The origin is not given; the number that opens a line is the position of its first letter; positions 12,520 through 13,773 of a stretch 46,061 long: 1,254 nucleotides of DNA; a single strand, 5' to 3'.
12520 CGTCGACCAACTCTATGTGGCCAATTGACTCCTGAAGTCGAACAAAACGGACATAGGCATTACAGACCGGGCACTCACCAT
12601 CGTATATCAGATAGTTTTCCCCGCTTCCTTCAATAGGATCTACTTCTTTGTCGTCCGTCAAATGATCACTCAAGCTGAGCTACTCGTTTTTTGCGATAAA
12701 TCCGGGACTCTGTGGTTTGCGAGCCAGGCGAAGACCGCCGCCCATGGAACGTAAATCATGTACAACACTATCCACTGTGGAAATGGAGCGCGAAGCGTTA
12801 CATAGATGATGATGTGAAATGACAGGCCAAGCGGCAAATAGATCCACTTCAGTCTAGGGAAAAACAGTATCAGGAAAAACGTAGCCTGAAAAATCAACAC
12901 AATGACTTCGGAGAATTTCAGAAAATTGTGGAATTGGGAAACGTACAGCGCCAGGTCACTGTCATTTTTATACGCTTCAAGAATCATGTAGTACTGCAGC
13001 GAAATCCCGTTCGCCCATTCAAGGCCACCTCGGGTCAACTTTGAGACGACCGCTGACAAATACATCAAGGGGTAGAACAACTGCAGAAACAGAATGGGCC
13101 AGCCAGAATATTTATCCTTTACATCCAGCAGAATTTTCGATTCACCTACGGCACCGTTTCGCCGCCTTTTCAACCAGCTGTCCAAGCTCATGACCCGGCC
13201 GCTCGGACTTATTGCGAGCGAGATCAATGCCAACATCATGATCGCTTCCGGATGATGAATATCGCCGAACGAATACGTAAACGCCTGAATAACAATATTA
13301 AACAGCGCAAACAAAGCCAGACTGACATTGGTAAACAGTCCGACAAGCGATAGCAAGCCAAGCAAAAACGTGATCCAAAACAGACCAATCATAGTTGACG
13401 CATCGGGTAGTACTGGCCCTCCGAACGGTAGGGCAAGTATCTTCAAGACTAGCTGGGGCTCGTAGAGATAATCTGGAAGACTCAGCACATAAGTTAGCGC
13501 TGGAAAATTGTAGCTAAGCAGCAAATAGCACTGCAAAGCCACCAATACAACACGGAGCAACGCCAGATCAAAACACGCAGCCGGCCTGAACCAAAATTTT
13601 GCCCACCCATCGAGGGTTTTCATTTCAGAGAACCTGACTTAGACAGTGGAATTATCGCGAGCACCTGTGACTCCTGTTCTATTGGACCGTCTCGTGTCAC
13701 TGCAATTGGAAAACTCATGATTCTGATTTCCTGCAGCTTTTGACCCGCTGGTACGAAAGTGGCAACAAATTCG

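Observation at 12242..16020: Five-gene translationally coupled operon: GT2, pseudo-GT2, small anchored protein, HTTM, DCC (candidate undescribed system)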

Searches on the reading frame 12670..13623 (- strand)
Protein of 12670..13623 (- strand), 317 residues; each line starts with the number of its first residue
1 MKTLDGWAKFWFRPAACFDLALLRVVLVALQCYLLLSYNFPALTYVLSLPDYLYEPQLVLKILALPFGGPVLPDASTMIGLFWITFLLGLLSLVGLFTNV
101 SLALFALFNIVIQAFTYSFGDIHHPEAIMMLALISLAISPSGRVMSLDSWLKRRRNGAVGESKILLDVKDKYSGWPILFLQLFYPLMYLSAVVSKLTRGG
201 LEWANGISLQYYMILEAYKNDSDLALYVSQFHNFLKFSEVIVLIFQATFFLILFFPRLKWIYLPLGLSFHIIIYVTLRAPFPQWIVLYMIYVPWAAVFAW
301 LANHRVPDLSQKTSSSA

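Call 4: search_protein_families(library=pfam, proteins=[window:12670-13623:-], max_evalue=0.1)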
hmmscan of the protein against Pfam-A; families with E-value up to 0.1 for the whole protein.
window:12670-13623:- (317 aa): 0 families

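Call 5: search_protein_families(library=ncbifam, proteins=[window:12670-13623:-], max_evalue=0.1)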
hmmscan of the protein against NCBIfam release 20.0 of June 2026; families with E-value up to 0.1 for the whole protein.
window:12670-13623:- (317 aa): 0 families

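Call 6: search_protein_families(library=pfam, proteins=[window:12670-13623:-], max_evalue=10)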
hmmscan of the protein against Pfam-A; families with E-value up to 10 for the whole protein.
window:12670-13623:- (317 aa): 0 families

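Call 7: find_homologous_proteins(query=window:12670-13623:-, max_evalue=0.001)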
Query window:12670-13623:- (317 aa): 97 proteins with E <= 0.001 among 5972 candidates.
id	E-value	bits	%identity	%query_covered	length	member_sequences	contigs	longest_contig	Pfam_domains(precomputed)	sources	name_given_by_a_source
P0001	4.5e-204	695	100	100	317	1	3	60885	-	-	-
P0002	1.9e-171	588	83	99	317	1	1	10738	-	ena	-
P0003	5.9e-148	511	76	97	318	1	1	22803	-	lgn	-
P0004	4.7e-142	491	71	95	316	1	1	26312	-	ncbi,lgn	-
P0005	1.0e-139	483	69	99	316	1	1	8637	PF04173.19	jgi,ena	-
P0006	3.4e-139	482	69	97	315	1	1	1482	-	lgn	-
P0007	3.9e-139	482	68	97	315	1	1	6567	-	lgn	-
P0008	1.4e-134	467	67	99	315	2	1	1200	-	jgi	jgi:hypothetical protein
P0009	3.3e-133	462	68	96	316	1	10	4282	-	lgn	-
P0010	5.9e-133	461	68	96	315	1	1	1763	-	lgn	-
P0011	1.1e-132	460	67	96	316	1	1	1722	-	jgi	jgi:uncharacterized membrane protein YphA (DoxX/SURF4 family)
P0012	1.7e-132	460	66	96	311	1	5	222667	PF04173.19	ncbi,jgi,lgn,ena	-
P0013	1.0e-130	454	65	98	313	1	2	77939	-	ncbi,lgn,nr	ncbi:MAG TPA: hypothetical protein PKK10_04525 [Woeseiaceae bacterium]|nr:hypothetical protein [Woes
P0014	3.2e-129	449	62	100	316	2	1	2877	-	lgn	-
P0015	1.5e-124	434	62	100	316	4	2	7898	-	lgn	-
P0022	6.9e-101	356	52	100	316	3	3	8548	PF05090.20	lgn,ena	-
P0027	7.3e-96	339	52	96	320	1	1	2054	PF05090.20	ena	-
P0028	2.6e-95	338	51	100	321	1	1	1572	PF05090.20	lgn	-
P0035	5.1e-91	323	50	99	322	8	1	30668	PF05090.20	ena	-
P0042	2.0e-84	302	47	100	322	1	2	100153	-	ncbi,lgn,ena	-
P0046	8.9e-81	290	47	97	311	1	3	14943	PF05090.20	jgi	jgi:hypothetical protein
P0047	1.3e-80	289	45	99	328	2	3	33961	PF05090.20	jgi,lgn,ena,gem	jgi:uncharacterized membrane protein YphA (DoxX/SURF4 family)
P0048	4.2e-80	288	47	97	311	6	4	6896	PF05090.20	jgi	jgi:hypothetical protein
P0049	1.8e-79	286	45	97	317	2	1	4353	PF05090.20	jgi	jgi:hypothetical protein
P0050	2.5e-79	285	47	92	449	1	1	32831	PF04134.18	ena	-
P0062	1.4e-76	276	48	91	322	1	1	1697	PF05090.20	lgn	-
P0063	2.0e-76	276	44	97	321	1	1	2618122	-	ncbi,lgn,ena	-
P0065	2.5e-76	275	44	100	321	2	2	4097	PF05090.20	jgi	jgi:hypothetical protein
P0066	3.2e-76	275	46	95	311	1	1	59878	-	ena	-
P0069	2.9e-74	268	42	100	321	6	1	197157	-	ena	-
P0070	3.9e-74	268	44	92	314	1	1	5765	PF05090.20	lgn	-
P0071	9.4e-74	267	44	92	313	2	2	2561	PF05090.20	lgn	-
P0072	1.9e-73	266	44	99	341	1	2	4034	PF05090.20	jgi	jgi:hypothetical protein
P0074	8.5e-73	264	43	92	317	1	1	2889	PF05090.20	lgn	-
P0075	1.4e-71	260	43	92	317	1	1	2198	PF05090.20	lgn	-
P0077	6.1e-70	254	47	90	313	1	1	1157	PF05090.20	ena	-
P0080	1.5e-68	250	41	98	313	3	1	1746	PF05090.20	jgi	-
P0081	2.1e-68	249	42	94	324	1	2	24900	PF05090.20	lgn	-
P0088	7.9e-62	228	40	94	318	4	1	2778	PF05090.20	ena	-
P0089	2.6e-61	226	42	95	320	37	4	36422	PF05090.20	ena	-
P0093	1.3e-59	220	39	98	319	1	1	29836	-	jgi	jgi:hypothetical protein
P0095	4.1e-57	212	39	93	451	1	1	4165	PF04134.18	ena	-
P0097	7.5e-50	188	36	94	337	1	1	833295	PF05090.20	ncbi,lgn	-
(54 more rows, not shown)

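Call 8: find_encoding_contigs(protein=P0001, flank=10000, max_places=3)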
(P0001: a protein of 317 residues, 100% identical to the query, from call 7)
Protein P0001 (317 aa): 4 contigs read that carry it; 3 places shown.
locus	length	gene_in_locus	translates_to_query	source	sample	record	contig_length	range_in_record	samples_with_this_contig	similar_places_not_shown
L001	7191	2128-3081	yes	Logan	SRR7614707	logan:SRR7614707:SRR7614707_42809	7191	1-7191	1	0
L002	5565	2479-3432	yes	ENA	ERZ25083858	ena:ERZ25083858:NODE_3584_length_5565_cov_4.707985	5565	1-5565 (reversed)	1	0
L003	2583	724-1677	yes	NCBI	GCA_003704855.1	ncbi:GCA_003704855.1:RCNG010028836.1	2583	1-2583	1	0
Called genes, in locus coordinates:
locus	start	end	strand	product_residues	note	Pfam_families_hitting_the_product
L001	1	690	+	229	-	?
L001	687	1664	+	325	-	PF00535:Glycos_transf_2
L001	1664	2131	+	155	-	-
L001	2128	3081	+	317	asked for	-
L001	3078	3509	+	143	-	PF04134:DCC1-like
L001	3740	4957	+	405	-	PF13439:Glyco_transf_4, PF13579:Glyco_trans_4_4, PF00534:Glycos_transf_1, PF13692:Glyco_trans_1_4, PF13524:Glyco_trans_1_2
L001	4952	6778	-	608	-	PF16889:Hepar_II_III_N, PF07940:Hepar_II_III_C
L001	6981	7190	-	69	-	?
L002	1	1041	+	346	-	?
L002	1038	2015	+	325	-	PF00535:Glycos_transf_2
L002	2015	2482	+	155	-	-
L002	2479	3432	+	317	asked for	-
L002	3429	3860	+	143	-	PF04134:DCC1-like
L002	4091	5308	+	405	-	PF13439:Glyco_transf_4, PF13579:Glyco_trans_4_4, PF00534:Glycos_transf_1, PF13692:Glyco_trans_1_4, PF13524:Glyco_trans_1_2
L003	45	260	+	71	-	-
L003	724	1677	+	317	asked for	-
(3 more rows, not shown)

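Call 9: find_encoding_contigs(protein=P0063, flank=8000, max_places=2)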
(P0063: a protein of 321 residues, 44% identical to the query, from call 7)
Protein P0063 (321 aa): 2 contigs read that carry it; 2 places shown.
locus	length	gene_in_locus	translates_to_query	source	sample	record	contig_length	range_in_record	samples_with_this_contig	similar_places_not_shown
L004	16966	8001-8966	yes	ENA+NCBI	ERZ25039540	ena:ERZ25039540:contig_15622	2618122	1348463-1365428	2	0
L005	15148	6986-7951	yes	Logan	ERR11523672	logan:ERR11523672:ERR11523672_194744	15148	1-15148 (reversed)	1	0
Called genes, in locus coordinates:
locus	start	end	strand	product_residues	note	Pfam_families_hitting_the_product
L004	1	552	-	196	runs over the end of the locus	PF02563:Poly_export, PF10531:SLBB, PF22461:SLBB_2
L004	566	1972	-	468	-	PF13727:CoA_binding_3, PF02397:Bac_transf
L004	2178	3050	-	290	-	PF05711:TylF (weak), PF13578:Methyltransf_24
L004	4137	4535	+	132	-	PF00041:fn3 (weak)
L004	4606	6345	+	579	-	PF00890:FAD_binding_2 (faint), PF01266:DAO, PF01494:FAD_binding_3 (weak), PF16901:DAO_C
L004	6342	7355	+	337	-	PF01073:3Beta_HSD, PF01370:Epimerase, PF02719:Polysacc_synt_2, PF04321:RmlD_sub_bind, PF05368:NmrA, PF13460:NAD_binding_10, PF16363:GDP_Man_Dehyd, PF07993:NAD_binding_4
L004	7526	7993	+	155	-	-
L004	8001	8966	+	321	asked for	-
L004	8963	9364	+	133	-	PF04134:DCC1-like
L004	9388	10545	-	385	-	PF13439:Glyco_transf_4, PF13579:Glyco_trans_4_4 (weak), PF00534:Glycos_transf_1, PF13692:Glyco_trans_1_4, PF13524:Glyco_trans_1_2 (weak)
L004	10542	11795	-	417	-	PF13439:Glyco_transf_4, PF13579:Glyco_trans_4_4, PF00534:Glycos_transf_1, PF13692:Glyco_trans_1_4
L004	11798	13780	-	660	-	PF16889:Hepar_II_III_N, PF07940:Hepar_II_III_C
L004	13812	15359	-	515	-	PF01943:Polysacc_synt, PF13440:Polysacc_synt_3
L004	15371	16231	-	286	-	PF00685:Sulfotransfer_1, PF13469:Sulfotransfer_3 (weak)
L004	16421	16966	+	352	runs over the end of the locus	PF13641:Glyco_tranf_2_3, PF00535:Glycos_transf_2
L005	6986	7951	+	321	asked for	-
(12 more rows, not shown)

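Call 10: find_encoding_contigs(protein=P0097, flank=8000, max_places=2)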
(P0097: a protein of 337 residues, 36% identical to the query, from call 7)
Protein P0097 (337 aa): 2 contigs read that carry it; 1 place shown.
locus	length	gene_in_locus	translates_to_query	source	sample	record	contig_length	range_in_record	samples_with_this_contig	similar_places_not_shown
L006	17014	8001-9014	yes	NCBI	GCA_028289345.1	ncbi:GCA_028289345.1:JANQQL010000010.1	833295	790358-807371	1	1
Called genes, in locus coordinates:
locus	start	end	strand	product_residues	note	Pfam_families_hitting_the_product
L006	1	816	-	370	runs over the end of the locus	PF00144:Beta-lactamase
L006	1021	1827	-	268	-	-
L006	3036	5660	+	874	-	PF02743:dCache_1 (faint)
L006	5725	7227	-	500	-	PF14312:FG-GAP_2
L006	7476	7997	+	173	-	-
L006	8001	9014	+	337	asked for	PF05090:HTTM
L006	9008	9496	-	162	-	-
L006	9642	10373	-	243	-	PF09844:DUF2071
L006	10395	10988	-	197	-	PF00440:TetR_N, PF16859:TetR_C_11, PF16925:TetR_C_13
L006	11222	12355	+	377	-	PF00724:Oxidored_FMN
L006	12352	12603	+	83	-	-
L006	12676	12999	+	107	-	PF00578:AhpC-TSA (weak), PF08534:Redoxin (faint)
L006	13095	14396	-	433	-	PF00801:PKD, PF18911:PKD_4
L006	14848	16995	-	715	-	-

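Call 15: find_encoding_contigs(protein=P0012, flank=10000, max_places=1)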
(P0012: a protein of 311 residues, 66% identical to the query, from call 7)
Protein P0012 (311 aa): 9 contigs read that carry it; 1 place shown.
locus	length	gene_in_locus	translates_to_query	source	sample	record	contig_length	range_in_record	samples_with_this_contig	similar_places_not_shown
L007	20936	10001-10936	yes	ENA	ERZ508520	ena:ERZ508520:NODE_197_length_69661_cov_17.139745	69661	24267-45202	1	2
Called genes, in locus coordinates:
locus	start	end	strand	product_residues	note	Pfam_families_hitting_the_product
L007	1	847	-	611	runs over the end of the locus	PF02543:Carbam_trans_N, PF00814:TsaD (faint), PF16861:Carbam_trans_C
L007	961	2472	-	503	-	PF01266:DAO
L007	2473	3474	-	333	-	PF01370:Epimerase, PF02719:Polysacc_synt_2, PF04321:RmlD_sub_bind, PF05368:NmrA, PF01073:3Beta_HSD, PF13460:NAD_binding_10, PF16363:GDP_Man_Dehyd, PF07993:NAD_binding_4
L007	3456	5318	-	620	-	PF13522:GATase_6, PF13537:GATase_7, PF00733:Asn_synthase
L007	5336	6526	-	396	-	PF13439:Glyco_transf_4, PF13579:Glyco_trans_4_4, PF00534:Glycos_transf_1, PF13692:Glyco_trans_1_4, PF13524:Glyco_trans_1_2 (faint)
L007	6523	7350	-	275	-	-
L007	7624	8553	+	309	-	PF00535:Glycos_transf_2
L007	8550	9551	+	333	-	PF00535:Glycos_transf_2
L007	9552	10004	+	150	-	-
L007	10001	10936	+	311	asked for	PF04173:DoxD (weak)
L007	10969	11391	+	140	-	PF04134:DCC1-like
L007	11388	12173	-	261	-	PF13489:Methyltransf_23, PF06325:PrmA (weak), PF08241:Methyltransf_11, PF08242:Methyltransf_12, PF13649:Methyltransf_25, PF13847:Methyltransf_31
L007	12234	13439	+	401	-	PF13439:Glyco_transf_4, PF13579:Glyco_trans_4_4, PF00534:Glycos_transf_1, PF13692:Glyco_trans_1_4, PF13524:Glyco_trans_1_2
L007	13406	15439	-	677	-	PF16889:Hepar_II_III_N, PF07940:Hepar_II_III_C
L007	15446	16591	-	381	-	PF13439:Glyco_transf_4, PF13579:Glyco_trans_4_4, PF20706:GT4-conflict, PF00534:Glycos_transf_1, PF13692:Glyco_trans_1_4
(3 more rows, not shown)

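Call 16: find_encoding_contigs(protein=P0042, flank=10000, max_places=1)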
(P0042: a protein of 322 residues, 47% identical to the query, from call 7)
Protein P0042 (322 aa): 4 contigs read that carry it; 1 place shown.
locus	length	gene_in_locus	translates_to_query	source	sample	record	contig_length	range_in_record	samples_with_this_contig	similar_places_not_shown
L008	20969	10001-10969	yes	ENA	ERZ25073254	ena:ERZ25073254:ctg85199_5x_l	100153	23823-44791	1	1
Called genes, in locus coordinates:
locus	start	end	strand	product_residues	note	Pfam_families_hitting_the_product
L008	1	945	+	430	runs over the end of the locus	PF13657:Couple_hipA, PF07804:HipA_C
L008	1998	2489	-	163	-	PF00665:rve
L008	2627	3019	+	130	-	-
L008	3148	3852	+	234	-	PF00665:rve, PF13683:rve_3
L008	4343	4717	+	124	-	PF07992:Pyr_redox_2 (weak)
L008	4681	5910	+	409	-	PF05199:GMC_oxred_C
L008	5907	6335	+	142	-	-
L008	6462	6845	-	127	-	-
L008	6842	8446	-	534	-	PF00890:FAD_binding_2 (faint), PF01266:DAO (weak), PF07992:Pyr_redox_2 (faint), PF05199:GMC_oxred_C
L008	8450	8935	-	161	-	-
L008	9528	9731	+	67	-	-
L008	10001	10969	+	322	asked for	-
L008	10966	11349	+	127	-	PF04134:DCC1-like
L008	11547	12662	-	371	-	PF13439:Glyco_transf_4, PF00534:Glycos_transf_1, PF13692:Glyco_trans_1_4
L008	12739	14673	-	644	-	PF13522:GATase_6, PF13537:GATase_7, PF00733:Asn_synthase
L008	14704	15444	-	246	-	PF25084:LbH_EIF2B (faint), PF25087:GMPPB_C (faint), PF00132:Hexapep, PF14602:Hexapep_2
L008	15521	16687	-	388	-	PF20706:GT4-conflict, PF13439:Glyco_transf_4, PF13477:Glyco_trans_4_2 (weak), PF13579:Glyco_trans_4_4, PF00534:Glycos_transf_1, PF13692:Glyco_trans_1_4, PF13524:Glyco_trans_1_2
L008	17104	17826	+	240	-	PF05891:Methyltransf_PK (weak), PF13489:Methyltransf_23, PF13847:Methyltransf_31, PF08241:Methyltransf_11, PF08242:Methyltransf_12 (weak), PF13649:Methyltransf_25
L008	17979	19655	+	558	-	PF00890:FAD_binding_2 (faint), PF01266:DAO, PF16901:DAO_C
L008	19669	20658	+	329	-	PF01073:3Beta_HSD, PF01370:Epimerase, PF02719:Polysacc_synt_2, PF04321:RmlD_sub_bind, PF05368:NmrA, PF13460:NAD_binding_10, PF16363:GDP_Man_Dehyd, PF07993:NAD_binding_4, +1 more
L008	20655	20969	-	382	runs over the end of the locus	PF13477:Glyco_trans_4_2, PF13439:Glyco_transf_4, PF13579:Glyco_trans_4_4, PF20706:GT4-conflict, PF00534:Glycos_transf_1, PF13692:Glyco_trans_1_4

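Call 17: find_encoding_contigs(protein=P0050, flank=10000, max_places=1)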
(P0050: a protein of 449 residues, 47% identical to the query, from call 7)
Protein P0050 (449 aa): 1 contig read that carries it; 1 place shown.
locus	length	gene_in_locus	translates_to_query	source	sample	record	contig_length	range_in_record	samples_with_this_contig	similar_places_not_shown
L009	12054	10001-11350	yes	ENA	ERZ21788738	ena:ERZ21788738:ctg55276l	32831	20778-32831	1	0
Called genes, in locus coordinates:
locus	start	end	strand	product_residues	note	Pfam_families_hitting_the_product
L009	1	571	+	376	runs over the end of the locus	PF00534:Glycos_transf_1, PF13692:Glyco_trans_1_4, PF13524:Glyco_trans_1_2 (weak)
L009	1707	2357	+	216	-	PF13489:Methyltransf_23 (weak), PF08242:Methyltransf_12 (weak)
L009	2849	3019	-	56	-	-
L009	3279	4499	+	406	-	PF13439:Glyco_transf_4, PF13579:Glyco_trans_4_4, PF20706:GT4-conflict (weak), PF00534:Glycos_transf_1, PF13692:Glyco_trans_1_4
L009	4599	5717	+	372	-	PF13439:Glyco_transf_4, PF00534:Glycos_transf_1, PF13692:Glyco_trans_1_4, PF13524:Glyco_trans_1_2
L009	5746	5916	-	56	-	-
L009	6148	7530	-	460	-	PF01943:Polysacc_synt, PF13440:Polysacc_synt_3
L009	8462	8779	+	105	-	-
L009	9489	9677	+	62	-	-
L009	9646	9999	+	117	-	-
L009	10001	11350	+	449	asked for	PF04134:DCC1-like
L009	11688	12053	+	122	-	?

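Call 18: find_encoding_contigs(protein=P0069, flank=10000, max_places=1)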
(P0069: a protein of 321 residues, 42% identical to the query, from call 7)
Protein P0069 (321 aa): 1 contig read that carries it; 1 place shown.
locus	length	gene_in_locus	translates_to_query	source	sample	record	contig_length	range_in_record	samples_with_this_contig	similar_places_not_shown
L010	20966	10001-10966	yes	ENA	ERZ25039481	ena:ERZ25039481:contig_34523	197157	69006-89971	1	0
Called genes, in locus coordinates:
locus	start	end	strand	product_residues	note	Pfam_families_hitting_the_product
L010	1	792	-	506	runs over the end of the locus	-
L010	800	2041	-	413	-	-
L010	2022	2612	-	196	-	PF02563:Poly_export, PF10531:SLBB, PF22461:SLBB_2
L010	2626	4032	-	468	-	PF13727:CoA_binding_3, PF02397:Bac_transf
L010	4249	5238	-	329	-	PF05711:TylF (weak), PF13578:Methyltransf_24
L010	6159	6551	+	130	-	PF00041:fn3 (weak)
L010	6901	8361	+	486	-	PF01266:DAO, PF16901:DAO_C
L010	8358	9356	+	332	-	PF01073:3Beta_HSD, PF01370:Epimerase, PF02719:Polysacc_synt_2, PF04321:RmlD_sub_bind, PF05368:NmrA, PF13460:NAD_binding_10, PF16363:GDP_Man_Dehyd, PF07993:NAD_binding_4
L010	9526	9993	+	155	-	-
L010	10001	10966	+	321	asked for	-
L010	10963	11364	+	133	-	PF04134:DCC1-like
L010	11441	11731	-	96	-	-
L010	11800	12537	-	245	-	PF13439:Glyco_transf_4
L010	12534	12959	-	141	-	PF00534:Glycos_transf_1, PF13692:Glyco_trans_1_4 (weak)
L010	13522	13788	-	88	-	-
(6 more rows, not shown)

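Call 21: search_protein_families(library=pfam, alignment_id=A1, max_evalue=0.01)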
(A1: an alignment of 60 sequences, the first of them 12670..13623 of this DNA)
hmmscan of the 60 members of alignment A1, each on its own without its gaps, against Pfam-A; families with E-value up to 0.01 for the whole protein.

A. member 1, window:12670-13623:- (317 aa): 0 families

B. families by the number of members that match (of 60 scanned): 3 families
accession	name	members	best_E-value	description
PF05090.19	HTTM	18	3.2e-11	HTTM domain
PF04173.18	DoxD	10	1.7e-06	TQO small subunit DoxD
PF01569.27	PAP2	1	0.0039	PAP2 superfamily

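Call 23: search_solved_structures(query=A1, max_evalue=10, show_alignments=2)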
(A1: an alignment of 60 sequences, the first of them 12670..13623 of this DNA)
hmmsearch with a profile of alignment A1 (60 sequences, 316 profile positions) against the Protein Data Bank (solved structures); distinct sequences matched with E-value up to 10: 0.

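Call 33: find_related_loci(query=A2, collection=genome_contigs, flank=10000)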
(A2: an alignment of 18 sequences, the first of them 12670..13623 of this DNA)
Query A2 (317 aa) in genome_contigs; peptide patterns used: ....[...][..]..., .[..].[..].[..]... (x = any residue, [..] = any of these).
46 stretches matched a pattern; 25 encode a relative of the query (tblastn E <= 1e-3); 25 distinct loci.
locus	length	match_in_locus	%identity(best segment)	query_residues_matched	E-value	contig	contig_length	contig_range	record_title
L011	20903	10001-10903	66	4-306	5e-138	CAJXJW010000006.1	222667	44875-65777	MAG TPA_asm: uncultured proteobacterium isolate SRR6201692_bin.2_MetaBAT_v2.12.1_MAG genome assembly, contig: NODE_69_le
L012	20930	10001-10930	65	1-311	6e-137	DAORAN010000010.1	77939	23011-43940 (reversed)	MAG TPA_asm: Woeseiaceae bacterium isolate AMR_MDS_0957 NODE_89_length_77939_cov_11.836462, whole genome shotgun sequenc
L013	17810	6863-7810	50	1-315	2e-98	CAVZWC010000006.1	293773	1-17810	MAG: uncultured Gammaproteobacteria bacterium isolate MFD02134.bin.3.167 genome assembly, contig: contig_46190, whole ge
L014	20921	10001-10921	44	1-306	9e-79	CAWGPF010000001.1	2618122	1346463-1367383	MAG: uncultured proteobacterium isolate MFD05512.bin.1.63 genome assembly, contig: contig_15622, whole genome shotgun se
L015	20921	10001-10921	43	1-306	9e-77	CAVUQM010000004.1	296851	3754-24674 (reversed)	MAG: uncultured proteobacterium isolate MFD01633.bin.2.186 genome assembly, contig: contig_12516, whole genome shotgun s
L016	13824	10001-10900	43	7-306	5e-75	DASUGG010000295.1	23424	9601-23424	MAG TPA_asm: Geminicoccaceae bacterium isolate SMAG_U1399 k141_1042067, whole genome shotgun sequence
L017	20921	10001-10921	44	2-306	3e-74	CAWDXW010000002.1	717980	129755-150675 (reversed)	MAG: uncultured proteobacterium isolate MFD05705.bin.2.10 genome assembly, contig: contig_35484, whole genome shotgun se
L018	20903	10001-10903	43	7-306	6e-74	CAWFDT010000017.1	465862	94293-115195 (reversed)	MAG: uncultured proteobacterium isolate MFD05521.bin.1.250 genome assembly, contig: contig_89292, whole genome shotgun s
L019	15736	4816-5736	45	1-306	7e-73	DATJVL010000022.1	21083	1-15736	MAG TPA_asm: Steroidobacteraceae bacterium isolate SMAG_U15072 k141_1100565, whole genome shotgun sequence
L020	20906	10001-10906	44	7-306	1e-76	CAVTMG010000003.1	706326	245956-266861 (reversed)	MAG: uncultured Gammaproteobacteria bacterium isolate MFD05705.bin.2.47 genome assembly, contig: contig_44428, whole gen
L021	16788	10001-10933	39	9-317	4e-71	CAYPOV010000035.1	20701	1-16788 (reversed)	MAG TPA_asm: uncultured Geminicoccaceae bacterium isolate SRP128890_co1_243 genome assembly, contig: NODE_4159_length_20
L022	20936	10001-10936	38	1-304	1e-70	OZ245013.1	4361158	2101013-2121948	MAG: Nitrospirales bacterium isolate 31013e2f-7cfe-4e21-8dd9-d4b9e95f9b23 genome assembly, chromosome: 1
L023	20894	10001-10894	42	3-298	9e-70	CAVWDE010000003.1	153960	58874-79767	MAG: uncultured Alphaproteobacteria bacterium isolate MFD04944.bin.2.82 genome assembly, contig: contig_13947, whole gen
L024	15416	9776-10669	41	7-296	1e-67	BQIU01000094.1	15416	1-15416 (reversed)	MAG: Nitrospirales bacterium NPIRA01 DNA, sequence094, whole genome shotgun sequence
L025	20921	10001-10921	41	5-317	1e-67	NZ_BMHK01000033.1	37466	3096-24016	Novosphingobium endophyticum strain CGMCC 1.15095 sequence033, whole genome shotgun sequence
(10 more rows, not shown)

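Call 34: predict_structure(alignment_id=A1)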
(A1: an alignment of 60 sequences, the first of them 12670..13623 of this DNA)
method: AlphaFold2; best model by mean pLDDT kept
length: 317 residues; sequences in the alignment: 60
mean_pLDDT: 94.1   pTM: 0.90
mean pLDDT of the five models: 94.1, 93.9, 93.4, 93.1, 92.8
residues with pLDDT >= 90: 275; 70-90: 36; 50-70: 6; < 50: 0
segments of 3 or more residues with pLDDT < 50: none
pLDDT, mean of each block of 10 residues (from residue 1): 92 97 98 96 97 95 93 97 99 98 98 95 82 98 97 88 94 97 95 91 86 94 97 96 97 96 97 93 95 97 91 68
secondary structure, 60 per line:
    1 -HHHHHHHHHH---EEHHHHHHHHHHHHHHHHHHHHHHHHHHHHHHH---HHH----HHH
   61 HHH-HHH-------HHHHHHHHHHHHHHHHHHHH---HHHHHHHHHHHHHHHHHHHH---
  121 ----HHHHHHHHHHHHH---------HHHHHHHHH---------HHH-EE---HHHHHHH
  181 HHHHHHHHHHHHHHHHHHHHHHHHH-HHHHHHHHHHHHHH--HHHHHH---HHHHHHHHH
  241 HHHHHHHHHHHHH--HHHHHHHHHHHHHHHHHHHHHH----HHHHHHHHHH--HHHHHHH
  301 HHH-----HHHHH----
elements in order: H2-11 H17-47 H58-63 H75-94 H98-117 H125-137 H147-155 H174-205 H207-220 H223-228 H232-253 H256-277 H282-291 H294-303 H309-313
